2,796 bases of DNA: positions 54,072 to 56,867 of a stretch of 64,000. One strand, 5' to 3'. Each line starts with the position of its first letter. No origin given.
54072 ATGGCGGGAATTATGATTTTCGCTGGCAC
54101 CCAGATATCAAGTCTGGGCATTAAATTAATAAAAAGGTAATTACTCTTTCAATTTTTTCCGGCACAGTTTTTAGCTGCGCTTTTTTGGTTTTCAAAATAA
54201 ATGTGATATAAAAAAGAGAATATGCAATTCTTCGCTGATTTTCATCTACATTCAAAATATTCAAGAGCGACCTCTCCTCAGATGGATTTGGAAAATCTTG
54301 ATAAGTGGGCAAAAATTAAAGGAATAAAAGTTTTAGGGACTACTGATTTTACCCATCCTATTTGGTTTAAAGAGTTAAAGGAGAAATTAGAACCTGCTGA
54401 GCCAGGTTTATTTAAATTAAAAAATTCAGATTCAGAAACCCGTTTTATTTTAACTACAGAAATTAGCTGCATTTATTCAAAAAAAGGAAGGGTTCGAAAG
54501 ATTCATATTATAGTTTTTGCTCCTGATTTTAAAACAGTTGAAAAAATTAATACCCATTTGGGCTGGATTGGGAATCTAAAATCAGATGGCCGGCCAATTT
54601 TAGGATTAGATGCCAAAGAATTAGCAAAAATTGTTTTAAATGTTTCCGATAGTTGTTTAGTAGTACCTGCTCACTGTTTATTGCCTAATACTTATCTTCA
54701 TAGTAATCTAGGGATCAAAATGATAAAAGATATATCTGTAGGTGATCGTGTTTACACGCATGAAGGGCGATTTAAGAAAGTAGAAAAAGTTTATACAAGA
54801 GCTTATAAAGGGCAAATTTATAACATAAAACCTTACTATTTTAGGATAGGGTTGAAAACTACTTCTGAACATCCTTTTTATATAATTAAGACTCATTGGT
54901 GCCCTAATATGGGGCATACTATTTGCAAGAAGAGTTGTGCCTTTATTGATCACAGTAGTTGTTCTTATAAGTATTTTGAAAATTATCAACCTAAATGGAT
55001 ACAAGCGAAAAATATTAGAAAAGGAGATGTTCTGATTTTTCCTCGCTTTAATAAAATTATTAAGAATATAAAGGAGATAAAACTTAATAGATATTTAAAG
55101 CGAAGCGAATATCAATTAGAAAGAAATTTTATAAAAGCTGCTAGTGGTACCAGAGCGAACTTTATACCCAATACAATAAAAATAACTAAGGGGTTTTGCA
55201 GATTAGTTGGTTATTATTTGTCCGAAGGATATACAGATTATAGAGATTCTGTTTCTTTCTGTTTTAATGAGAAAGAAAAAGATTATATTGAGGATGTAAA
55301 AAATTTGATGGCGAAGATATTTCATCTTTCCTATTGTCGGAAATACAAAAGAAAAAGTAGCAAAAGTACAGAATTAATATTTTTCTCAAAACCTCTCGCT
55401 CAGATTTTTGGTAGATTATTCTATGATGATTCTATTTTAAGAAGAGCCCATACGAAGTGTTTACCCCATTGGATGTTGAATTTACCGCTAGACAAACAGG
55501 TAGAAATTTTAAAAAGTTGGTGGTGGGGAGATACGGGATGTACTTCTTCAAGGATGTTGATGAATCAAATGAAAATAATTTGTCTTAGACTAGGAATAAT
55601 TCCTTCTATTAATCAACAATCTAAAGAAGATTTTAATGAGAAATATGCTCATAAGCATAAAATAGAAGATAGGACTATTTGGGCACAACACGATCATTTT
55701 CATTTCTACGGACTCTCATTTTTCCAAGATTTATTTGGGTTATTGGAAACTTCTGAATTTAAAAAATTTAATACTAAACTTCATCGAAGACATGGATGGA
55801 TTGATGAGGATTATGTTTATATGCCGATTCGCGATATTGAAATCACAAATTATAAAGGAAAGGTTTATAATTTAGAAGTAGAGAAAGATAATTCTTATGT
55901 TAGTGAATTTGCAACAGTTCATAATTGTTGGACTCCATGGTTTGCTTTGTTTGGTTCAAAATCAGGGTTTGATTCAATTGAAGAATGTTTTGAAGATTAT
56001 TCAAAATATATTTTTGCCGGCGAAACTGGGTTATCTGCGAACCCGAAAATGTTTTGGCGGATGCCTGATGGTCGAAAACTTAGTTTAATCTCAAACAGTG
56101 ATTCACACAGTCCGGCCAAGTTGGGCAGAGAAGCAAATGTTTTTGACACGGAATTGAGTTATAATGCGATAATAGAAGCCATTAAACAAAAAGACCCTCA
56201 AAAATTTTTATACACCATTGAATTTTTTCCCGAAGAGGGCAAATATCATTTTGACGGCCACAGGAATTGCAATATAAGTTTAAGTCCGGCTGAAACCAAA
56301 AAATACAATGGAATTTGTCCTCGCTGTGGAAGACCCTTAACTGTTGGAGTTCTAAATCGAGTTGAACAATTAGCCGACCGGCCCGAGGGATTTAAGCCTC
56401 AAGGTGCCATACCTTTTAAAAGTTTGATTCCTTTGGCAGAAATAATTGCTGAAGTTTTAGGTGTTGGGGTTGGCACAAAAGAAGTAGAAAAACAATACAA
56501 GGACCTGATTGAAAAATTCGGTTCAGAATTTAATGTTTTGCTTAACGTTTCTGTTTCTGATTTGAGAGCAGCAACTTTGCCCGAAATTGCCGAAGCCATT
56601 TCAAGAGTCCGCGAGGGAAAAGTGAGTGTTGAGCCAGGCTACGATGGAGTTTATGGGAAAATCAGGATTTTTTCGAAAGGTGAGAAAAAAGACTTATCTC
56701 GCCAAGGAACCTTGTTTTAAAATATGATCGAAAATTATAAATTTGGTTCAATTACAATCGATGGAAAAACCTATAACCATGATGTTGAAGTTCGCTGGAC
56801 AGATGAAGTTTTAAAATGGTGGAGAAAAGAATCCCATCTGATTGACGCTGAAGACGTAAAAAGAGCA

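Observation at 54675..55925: Full-length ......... intein splitting the PHP active-site motif of an EndoQ-like nuclease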

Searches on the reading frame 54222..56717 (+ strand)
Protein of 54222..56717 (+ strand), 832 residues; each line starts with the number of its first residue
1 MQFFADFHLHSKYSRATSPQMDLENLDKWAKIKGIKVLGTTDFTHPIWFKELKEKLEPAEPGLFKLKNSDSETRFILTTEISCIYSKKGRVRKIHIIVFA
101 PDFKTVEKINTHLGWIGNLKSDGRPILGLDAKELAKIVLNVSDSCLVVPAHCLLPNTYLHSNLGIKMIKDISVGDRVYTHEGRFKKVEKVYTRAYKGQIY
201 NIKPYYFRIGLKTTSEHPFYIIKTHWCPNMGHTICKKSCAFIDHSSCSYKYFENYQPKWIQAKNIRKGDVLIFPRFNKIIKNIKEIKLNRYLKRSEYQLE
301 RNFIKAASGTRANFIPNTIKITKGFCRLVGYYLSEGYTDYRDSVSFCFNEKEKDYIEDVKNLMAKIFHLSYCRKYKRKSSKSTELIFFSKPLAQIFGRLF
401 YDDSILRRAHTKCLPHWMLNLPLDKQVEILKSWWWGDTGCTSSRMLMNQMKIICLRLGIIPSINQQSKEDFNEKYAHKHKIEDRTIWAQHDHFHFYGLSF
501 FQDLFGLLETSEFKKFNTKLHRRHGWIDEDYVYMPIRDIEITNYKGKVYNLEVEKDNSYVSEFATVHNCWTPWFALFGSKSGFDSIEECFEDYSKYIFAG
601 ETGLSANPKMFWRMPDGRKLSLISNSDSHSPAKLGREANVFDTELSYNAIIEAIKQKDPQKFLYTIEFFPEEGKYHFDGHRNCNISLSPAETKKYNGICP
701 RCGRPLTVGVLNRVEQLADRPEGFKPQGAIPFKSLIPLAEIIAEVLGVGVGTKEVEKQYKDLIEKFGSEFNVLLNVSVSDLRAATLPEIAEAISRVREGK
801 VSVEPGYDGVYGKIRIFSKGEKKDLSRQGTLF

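Call 4: search_protein_families(library=pfam, proteins=[window:54222-56717:+], max_evalue=1)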
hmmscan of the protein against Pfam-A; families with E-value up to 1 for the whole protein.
window:54222-56717:+ (832 aa): 8 families
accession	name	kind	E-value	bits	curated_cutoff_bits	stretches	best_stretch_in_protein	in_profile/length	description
PF14890.11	Intein_splicing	-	1.8e-12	47.7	35.8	1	256-568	75-155/155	Intein splicing domain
PF14528.11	LAGLIDADG_3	-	1.6e-06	28.7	22.5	2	328-390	7-71/82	LAGLIDADG-like domain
PF07591.16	PT-HINT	-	0.00015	22.4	27.7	1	164-226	7-75/137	Pretoxin HINT domain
PF13263.12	PHP_C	-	0.0032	17.4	21.3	1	619-657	15-54/56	PHP-associated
PF13403.11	Hint_2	-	0.0061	17.4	28.4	1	152-198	2-48/147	Hint domain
PF03468.20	XS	-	0.11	13.3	25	1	465-529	27-92/113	XS domain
PF19474.4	DUF6011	-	0.14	12.2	26.6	1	695-708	7-20/37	Family of unknown function (DUF6011)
PF02298.23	Cu_bind_like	-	0.18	12.3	20.8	1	257-293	10-45/84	Plastocyanin-like domain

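Call 5: search_protein_families(library=ncbifam, proteins=[window:54222-56717:+], max_evalue=1)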
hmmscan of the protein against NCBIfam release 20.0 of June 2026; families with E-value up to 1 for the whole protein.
window:54222-56717:+ (832 aa): 6 families
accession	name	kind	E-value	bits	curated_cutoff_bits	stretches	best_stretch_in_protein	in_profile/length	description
TIGR00375.1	TIGR00375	hypoth_equivalog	2.6e-65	221.2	326.6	2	425-814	2-374/374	TIGR00375 family protein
NF045703.1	rSAM_Tes_intein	exception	9.9e-15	53.4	1700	2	290-570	337-612/1040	tetraether lipid synthase Tes, intein-containing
NF011303.0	PRK14715.1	equivalog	5.5e-08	30.3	1585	1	319-444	1115-1232/1627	DNA-directed DNA polymerase II large subunit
TIGR01443.1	intein_Cterm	domain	0.00031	20.9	15.6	1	547-569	1-24/24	intein C-terminal splicing region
NF038032.1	CehA_McbA_metalo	domain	0.0014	18.1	80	1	611-656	159-210/315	CehA/McbA family metallohydrolase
NF011418.0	PRK14845.1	equivalog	0.06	11.1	756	1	527-569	434-475/1049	translation initiation factor IF-2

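Call 10: find_homologous_proteins(query=window:54222-56717:+, max_evalue=0.00001)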
Query window:54222-56717:+ (832 aa): 4728 proteins with E <= 0.00001 among 8000 candidates; the best 120 are listed.
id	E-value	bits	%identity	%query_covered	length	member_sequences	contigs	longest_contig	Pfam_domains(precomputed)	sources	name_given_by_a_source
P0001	0.0e+0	1958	100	100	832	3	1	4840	PF27218.1,PF14528.12,PF14890.12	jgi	-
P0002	0.0e+0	1429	73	100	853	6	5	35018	PF27218.1,PF14528.12,PF14890.12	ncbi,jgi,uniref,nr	ncbi:hypothetical protein COS93_00790 [bacterium (Candidatus Gribaldobacteria) CG07_land_8_20_14_0_8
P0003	0.0e+0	1412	72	100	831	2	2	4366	PF27218.1,PF14528.12,PF14890.12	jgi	-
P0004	0.0e+0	1411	72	100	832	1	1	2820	PF27218.1,PF14528.12,PF14890.12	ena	-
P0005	0.0e+0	1410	73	100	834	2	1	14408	PF27218.1,PF14528.12,PF14890.12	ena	-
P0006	0.0e+0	1405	72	100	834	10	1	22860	PF27218.1,PF14528.12,PF14890.12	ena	-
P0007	0.0e+0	1399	71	100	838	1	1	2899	PF27218.1,PF14528.12,PF14890.12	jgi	-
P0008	0.0e+0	1393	72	100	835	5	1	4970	PF27218.1,PF14528.12,PF14890.12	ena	-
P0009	0.0e+0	1381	71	100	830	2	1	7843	PF27218.1,PF14528.12,PF14890.12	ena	-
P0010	0.0e+0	1380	71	100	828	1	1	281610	PF27218.1,PF14528.12,PF14890.12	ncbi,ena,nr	ncbi:MAG: Hedgehog/intein hint domain-containing protein [Parcubacteria group bacterium Licking1014_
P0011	0.0e+0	1380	71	100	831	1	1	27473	PF27218.1,PF14528.12,PF14890.12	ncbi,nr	ncbi:MAG: hypothetical protein QME57_00500 [Patescibacteria group bacterium]|nr:hypothetical protein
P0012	0.0e+0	1372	70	100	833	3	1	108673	PF27218.1,PF14528.12,PF14890.12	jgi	-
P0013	0.0e+0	1357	71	98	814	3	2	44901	PF27218.1,PF14528.12,PF14890.12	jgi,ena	-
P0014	0.0e+0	1354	69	100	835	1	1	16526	PF27218.1,PF14890.12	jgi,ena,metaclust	metaclust:\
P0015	0.0e+0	1353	70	73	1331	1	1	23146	PF27218.1,PF14528.12,PF14890.12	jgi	jgi:PHP family Zn ribbon phosphoesterase/transcriptional regulator with XRE-family HTH domain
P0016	0.0e+0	1353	70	100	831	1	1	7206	PF27218.1,PF14528.12,PF14890.12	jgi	-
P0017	0.0e+0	1351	72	73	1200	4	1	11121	PF07591.16,PF27218.1,PF14528.12,PF13403.12,PF14890.12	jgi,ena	-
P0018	0.0e+0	1350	70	100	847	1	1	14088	PF27218.1,PF14528.12,PF14890.12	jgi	-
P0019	0.0e+0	1346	69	100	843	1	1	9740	PF27218.1,PF14528.12,PF14890.12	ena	-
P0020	0.0e+0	1338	68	100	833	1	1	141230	PF07591.16,PF27218.1,PF14528.12,PF14890.12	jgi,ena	-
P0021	0.0e+0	1330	69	100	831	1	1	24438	PF27218.1,PF14528.12,PF14890.12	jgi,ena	-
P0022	0.0e+0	1328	69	100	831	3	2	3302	PF27218.1,PF14528.12,PF14890.12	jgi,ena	-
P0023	0.0e+0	1325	68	100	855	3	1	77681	PF07591.16,PF27218.1,PF14528.12,PF14890.12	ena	-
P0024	0.0e+0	1321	68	100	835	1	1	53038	PF27218.1,PF14528.12,PF14890.12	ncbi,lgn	-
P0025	0.0e+0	1318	69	100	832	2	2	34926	PF27218.1,PF14890.12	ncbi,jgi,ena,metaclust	metaclust:\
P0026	0.0e+0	1318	69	100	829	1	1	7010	PF27218.1,PF14528.12,PF14890.12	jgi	-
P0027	0.0e+0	1310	68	100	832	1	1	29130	PF27218.1,PF14528.12,PF14890.12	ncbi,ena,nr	ncbi:MAG: hypothetical protein LR000_01940 [Candidatus Pacebacteria bacterium]|nr:hypothetical prote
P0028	0.0e+0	1306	66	100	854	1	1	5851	PF27218.1,PF14890.12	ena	-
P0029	0.0e+0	1302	66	98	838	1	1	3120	PF27218.1,PF14528.12,PF14890.12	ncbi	ncbi:MAG: hypothetical protein ACTSVW_04640 [Candidatus Njordarchaeales archaeon]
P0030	0.0e+0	1294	68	100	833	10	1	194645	PF27218.1,PF14528.12,PF14890.12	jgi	jgi:uncharacterized protein (TIGR00375 family)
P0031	0.0e+0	1291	67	100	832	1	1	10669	PF27218.1,PF14528.12,PF14890.12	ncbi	-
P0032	0.0e+0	1283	67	98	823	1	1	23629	PF07591.16,PF27218.1,PF14528.12,PF14890.12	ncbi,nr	ncbi:MAG: LAGLIDADG family homing endonuclease [bacterium]|nr:LAGLIDADG family homing endonuclease [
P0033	0.0e+0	1282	67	100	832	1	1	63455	PF27218.1,PF14528.12,PF14890.12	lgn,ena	-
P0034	0.0e+0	1269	65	100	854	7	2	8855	PF27218.1,PF14528.12,PF14890.12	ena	-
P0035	0.0e+0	1255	64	100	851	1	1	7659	PF27218.1,PF14528.12,PF14890.12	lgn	-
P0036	0.0e+0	1249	65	100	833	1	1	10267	PF27218.1,PF14528.12,PF14890.12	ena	-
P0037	0.0e+0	1240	64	100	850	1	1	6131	PF27218.1,PF14528.12,PF14890.12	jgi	-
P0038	0.0e+0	1239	63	100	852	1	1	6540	PF27218.1,PF14528.12,PF14890.12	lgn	-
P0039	0.0e+0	1235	65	100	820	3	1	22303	PF27218.1,PF14528.12,PF14890.12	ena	-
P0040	0.0e+0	1233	64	100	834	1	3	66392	PF27218.1,PF14528.12,PF14890.12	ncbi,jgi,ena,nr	ncbi:hypothetical protein KKC63_01065 [Patescibacteria group bacterium]|nr:hypothetical protein [Pat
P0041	0.0e+0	1231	63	98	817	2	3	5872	PF07591.16,PF27218.1,PF14528.12,PF14890.12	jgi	-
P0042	0.0e+0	1230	64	100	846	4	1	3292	PF27218.1,PF14528.12,PF14890.12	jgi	-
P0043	0.0e+0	1225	63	98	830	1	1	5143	PF27218.1,PF14528.12,PF14890.12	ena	-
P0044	0.0e+0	1216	62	100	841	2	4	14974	PF27218.1,PF14528.12,PF14890.12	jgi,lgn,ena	jgi:uncharacterized protein (TIGR00375 family)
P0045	0.0e+0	1205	62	99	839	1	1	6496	PF27218.1,PF14528.12,PF14890.12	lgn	-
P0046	0.0e+0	1197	62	98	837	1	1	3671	PF27218.1,PF14890.12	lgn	-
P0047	0.0e+0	1186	64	100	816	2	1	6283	PF27218.1,PF14890.12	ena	-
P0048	0.0e+0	1186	60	100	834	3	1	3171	PF27218.1,PF14528.12,PF14890.12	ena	-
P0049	0.0e+0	1174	62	100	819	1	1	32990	PF27218.1,PF14528.12,PF14890.12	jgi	jgi:uncharacterized protein (TIGR00375 family)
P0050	0.0e+0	1171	63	76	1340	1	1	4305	PF27218.1,PF14528.12,PF14890.12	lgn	-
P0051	0.0e+0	1147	60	100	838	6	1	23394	PF27218.1,PF14528.12,PF14890.12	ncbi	ncbi:MAG: hypothetical protein ABIJ17_03475 [Patescibacteria group bacterium]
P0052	0.0e+0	1145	60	100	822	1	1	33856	PF27218.1,PF14528.12,PF14890.12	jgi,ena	-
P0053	0.0e+0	1137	60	100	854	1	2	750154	PF27218.1,PF14528.12,PF14890.12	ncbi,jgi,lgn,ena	-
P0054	0.0e+0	1135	59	100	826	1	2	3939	PF27218.1,PF14528.12,PF14890.12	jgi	-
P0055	0.0e+0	1127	60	100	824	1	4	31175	PF27218.1,PF14528.12,PF14890.12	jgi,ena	-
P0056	0.0e+0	1125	58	100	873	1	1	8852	PF27218.1,PF14528.12,PF13403.12,PF14890.12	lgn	-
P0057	0.0e+0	1118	58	100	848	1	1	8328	PF27218.1,PF14528.12,PF13403.12,PF14890.12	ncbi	-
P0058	0.0e+0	1111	59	100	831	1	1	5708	PF27218.1,PF14528.12,PF14890.12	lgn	-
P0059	0.0e+0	1108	57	100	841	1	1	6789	PF27218.1,PF14528.12,PF14890.12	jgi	-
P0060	0.0e+0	1084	59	100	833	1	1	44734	PF27218.1,PF14528.12,PF14890.12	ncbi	-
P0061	0.0e+0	1080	58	100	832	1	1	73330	PF27218.1,PF14528.12,PF14890.12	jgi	-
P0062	0.0e+0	1079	57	100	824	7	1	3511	PF27218.1,PF14528.12,PF14890.12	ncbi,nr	ncbi:MAG: hypothetical protein KKC42_03760 [Candidatus Omnitrophica bacterium]|nr:hypothetical prote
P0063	0.0e+0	1078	56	100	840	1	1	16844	PF27218.1,PF14528.12,PF14890.12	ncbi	-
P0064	0.0e+0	1078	56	100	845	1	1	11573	PF27218.1,PF14528.12,PF14890.12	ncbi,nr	ncbi:MAG: hypothetical protein HYS60_02180 [Candidatus Wildermuthbacteria bacterium]|nr:hypothetical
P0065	0.0e+0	1072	57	100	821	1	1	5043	PF27218.1,PF14528.12,PF14890.12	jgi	jgi:uncharacterized protein (TIGR00375 family)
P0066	0.0e+0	1070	58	99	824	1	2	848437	PF27218.1,PF14528.12,PF14890.12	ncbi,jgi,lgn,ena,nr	ncbi:MAG: hypothetical protein KJ593_00305 [Candidatus Omnitrophica bacterium]|nr:hypothetical prote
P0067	0.0e+0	1066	55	100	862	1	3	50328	PF27218.1,PF14528.12,PF14890.12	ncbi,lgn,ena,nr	ncbi:MAG: Mja hyp1 intein [Parcubacteria group bacterium Greene0714_21]|nr:MAG: Mja hyp1 intein [Par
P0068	0.0e+0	1066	55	100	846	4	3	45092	PF27218.1,PF14528.12,PF14890.12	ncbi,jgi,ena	ncbi:MAG TPA: hypothetical protein VJC15_04265 [Candidatus Paceibacterota bacterium]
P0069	0.0e+0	1062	56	100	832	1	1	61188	PF27218.1,PF14528.12,PF14890.12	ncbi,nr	ncbi:MAG: hypothetical protein HY577_02500 [Candidatus Nealsonbacteria bacterium]|nr:hypothetical pr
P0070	0.0e+0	1061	57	98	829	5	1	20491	PF27218.1,PF14528.12,PF14890.12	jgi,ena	-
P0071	0.0e+0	1060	56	100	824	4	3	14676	PF27218.1,PF14528.12,PF14890.12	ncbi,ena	-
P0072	0.0e+0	1059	56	100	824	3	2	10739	PF27218.1,PF14890.12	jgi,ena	-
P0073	0.0e+0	1053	56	100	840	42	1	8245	PF27218.1,PF14528.12,PF14890.12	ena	-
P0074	0.0e+0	1052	57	98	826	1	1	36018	PF27218.1,PF14890.12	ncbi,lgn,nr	ncbi:MAG: hypothetical protein ISS44_00790 [Candidatus Omnitrophica bacterium]|nr:hypothetical prote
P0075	0.0e+0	1052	55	100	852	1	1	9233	PF27218.1,PF14528.12,PF14890.12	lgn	-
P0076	0.0e+0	1050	55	99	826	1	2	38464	PF27218.1,PF14528.12,PF14890.12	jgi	jgi:uncharacterized protein (TIGR00375 family)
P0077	0.0e+0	1047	56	100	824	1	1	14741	PF27218.1,PF14528.12,PF14890.12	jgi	jgi:uncharacterized protein (TIGR00375 family)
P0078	0.0e+0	1046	55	100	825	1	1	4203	PF27218.1,PF14890.12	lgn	-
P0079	0.0e+0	1046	56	100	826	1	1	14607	PF27218.1,PF14528.12,PF14890.12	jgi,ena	-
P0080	0.0e+0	1043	56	99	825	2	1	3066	PF27218.1,PF14890.12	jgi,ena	-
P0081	0.0e+0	1042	56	100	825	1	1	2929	PF27218.1,PF14890.12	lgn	-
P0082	0.0e+0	1042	57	100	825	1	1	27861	PF27218.1,PF14890.12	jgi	-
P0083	0.0e+0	1041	56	100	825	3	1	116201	PF27218.1,PF14890.12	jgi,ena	-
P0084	0.0e+0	1040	56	99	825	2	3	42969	PF27218.1,PF14528.12,PF14890.12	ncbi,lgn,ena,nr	ncbi:MAG: hypothetical protein KKH29_05775 [Candidatus Omnitrophica bacterium]|nr:hypothetical prote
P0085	0.0e+0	1040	57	98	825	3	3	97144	PF27218.1,PF14890.12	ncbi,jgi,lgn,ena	-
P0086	0.0e+0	1039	55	100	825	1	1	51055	PF27218.1,PF14890.12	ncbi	-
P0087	0.0e+0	1039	55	100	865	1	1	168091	PF27218.1,PF14890.12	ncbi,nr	ncbi:MAG: hypothetical protein Q7S62_00055 [bacterium]|nr:hypothetical protein [bacterium]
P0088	0.0e+0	1038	55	100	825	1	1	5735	PF27218.1,PF14890.12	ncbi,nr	ncbi:MAG: hypothetical protein QME65_02625 [Candidatus Omnitrophota bacterium]|nr:hypothetical prote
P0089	0.0e+0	1037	55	100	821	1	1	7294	PF27218.1,PF14528.12,PF14890.12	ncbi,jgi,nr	ncbi:MAG: hypothetical protein FJZ16_03800 [Candidatus Omnitrophica bacterium]|nr:hypothetical prote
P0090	0.0e+0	1034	56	100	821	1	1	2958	PF27218.1,PF14890.12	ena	-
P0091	0.0e+0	1029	54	100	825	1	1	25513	PF27218.1,PF14890.12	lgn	-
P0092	0.0e+0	1028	56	98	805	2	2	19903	PF27218.1,PF14890.12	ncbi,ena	-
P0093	0.0e+0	1028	55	100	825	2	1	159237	PF27218.1,PF14890.12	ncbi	-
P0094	0.0e+0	1028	54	100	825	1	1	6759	PF27218.1,PF14890.12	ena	-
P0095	0.0e+0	1026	55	100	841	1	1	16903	PF27218.1,PF14528.12,PF14890.12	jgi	jgi:uncharacterized protein (TIGR00375 family)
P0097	0.0e+0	1026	55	98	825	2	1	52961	PF27218.1,PF14890.12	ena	-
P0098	0.0e+0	1023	54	100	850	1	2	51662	PF27218.1,PF14528.12,PF14890.12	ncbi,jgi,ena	-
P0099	0.0e+0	1021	55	100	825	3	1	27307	PF27218.1,PF14528.12,PF14890.12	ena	-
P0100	0.0e+0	1021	55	100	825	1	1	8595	PF27218.1,PF14528.12,PF14890.12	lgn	-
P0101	0.0e+0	1020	54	100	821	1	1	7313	PF27218.1,PF14528.12,PF14890.12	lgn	-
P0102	0.0e+0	1019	53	100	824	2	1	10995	PF27218.1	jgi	-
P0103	0.0e+0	1014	54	100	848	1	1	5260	PF27218.1,PF14528.12,PF14890.12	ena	-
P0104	0.0e+0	1013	54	100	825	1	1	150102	PF27218.1,PF14890.12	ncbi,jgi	jgi:uncharacterized protein (TIGR00375 family)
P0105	0.0e+0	1011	55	100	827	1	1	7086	PF27218.1,PF14890.12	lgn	-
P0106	1.6e-297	1007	54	99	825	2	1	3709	PF27218.1,PF14528.12,PF14890.12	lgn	-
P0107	1.8e-297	1007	55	100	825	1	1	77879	PF27218.1,PF14890.12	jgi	-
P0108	4.8e-297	1006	54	100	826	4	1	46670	PF27218.1,PF14528.12,PF14890.12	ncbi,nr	ncbi:MAG: hypothetical protein Q8N80_03960 [Candidatus Omnitrophota bacterium]|nr:hypothetical prote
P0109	5.8e-297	1005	65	80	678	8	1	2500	PF27218.1,PF14528.12,PF14890.12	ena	-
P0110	1.7e-295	1001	53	100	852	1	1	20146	PF27218.1,PF14528.12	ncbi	-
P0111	1.8e-295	1001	54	100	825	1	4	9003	PF27218.1,PF14890.12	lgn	-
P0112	3.3e-295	1000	53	100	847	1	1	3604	PF27218.1,PF14528.12,PF14890.12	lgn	-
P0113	1.6e-294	997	53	99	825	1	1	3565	PF27218.1,PF14890.12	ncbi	-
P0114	2.2e-293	994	55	98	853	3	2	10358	PF27218.1,PF14528.12,PF14890.12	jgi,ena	-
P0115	1.3e-292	991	53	100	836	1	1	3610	PF27218.1,PF14528.12,PF14890.12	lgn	-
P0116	4.6e-292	989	53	100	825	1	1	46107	PF27218.1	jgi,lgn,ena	-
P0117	7.6e-290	982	52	100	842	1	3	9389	PF27218.1,PF14890.12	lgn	-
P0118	1.4e-289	981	52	99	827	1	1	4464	PF27218.1,PF14528.12,PF14890.12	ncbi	-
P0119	4.7e-289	979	54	98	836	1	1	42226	PF27218.1,PF14528.12,PF14890.12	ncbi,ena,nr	ncbi:MAG: hypothetical protein O3C23_01455 [bacterium]|nr:hypothetical protein [bacterium]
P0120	1.2e-288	978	53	73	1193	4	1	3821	PF07591.16,PF27218.1,PF14528.12,PF13403.12,PF14890.12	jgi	-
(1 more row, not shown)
